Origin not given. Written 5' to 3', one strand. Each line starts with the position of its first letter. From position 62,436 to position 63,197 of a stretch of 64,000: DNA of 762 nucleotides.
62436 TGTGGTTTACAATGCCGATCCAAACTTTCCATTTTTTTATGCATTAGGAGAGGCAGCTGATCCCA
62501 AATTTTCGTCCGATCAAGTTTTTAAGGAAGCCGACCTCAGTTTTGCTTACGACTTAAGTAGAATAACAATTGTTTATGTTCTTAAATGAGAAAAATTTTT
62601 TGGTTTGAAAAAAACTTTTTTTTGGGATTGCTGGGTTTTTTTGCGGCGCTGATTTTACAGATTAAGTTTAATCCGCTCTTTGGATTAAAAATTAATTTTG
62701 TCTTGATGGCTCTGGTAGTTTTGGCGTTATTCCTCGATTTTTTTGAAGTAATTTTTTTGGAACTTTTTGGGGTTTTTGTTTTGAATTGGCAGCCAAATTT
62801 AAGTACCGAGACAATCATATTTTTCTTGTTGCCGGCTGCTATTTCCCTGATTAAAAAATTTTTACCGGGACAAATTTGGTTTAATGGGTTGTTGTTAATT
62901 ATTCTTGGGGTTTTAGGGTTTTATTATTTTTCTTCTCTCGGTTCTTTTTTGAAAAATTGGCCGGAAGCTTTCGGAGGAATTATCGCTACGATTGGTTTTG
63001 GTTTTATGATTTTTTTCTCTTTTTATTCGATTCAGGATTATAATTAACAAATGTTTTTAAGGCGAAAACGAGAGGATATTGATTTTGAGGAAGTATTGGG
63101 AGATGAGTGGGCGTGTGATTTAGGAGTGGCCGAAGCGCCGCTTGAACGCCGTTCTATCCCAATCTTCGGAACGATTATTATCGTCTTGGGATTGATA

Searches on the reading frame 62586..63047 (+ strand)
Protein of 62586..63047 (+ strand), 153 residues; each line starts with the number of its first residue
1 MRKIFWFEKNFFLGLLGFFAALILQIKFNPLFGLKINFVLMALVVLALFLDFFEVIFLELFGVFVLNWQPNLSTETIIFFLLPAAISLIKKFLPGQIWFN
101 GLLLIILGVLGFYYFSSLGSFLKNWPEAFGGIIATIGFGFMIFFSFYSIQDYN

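Call 77: find_encoding_contigs(protein=window:62586-63047:+, flank=10000, max_places=1)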
Protein window:62586-63047:+ (153 aa): 5 contigs read that carry it; 1 place shown.
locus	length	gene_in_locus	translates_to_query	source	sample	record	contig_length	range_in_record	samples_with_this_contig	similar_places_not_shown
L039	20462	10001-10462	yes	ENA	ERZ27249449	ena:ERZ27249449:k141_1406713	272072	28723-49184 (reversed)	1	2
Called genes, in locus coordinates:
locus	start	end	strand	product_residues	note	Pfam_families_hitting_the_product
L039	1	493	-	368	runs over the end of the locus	PF05496:RuvB_N (weak), PF13177:DNA_pol3_delta2, PF00004:AAA, PF07728:AAA_5 (faint), PF13173:AAA_14 (faint), PF13401:AAA_22 (weak), PF22608:DNAX_ATPase_lid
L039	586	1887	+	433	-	PF13200:DUF4015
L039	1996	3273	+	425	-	PF03734:YkuD, PF00768:Peptidase_S11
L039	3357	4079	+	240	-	PF02616:SMC_ScpA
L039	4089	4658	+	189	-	PF04079:SMC_ScpB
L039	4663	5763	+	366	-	PF00768:Peptidase_S11, PF13354:Beta-lactamase2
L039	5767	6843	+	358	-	PF00953:Glycos_transf_4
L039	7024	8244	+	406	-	PF00587:tRNA-synt_2b, PF03129:HGTP_anticodon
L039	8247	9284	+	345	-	PF06723:MreB_Mbl, PF00022:Actin, PF11104:PilM_2 (faint), PF00012:HSP70, PF14450:FtsA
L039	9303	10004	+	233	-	PF04085:MreC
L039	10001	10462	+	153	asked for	-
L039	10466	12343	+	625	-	PF03717:PBP_dimer, PF00905:Transpeptidase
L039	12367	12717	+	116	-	-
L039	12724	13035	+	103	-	PF00829:Ribosomal_L21p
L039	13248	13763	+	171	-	-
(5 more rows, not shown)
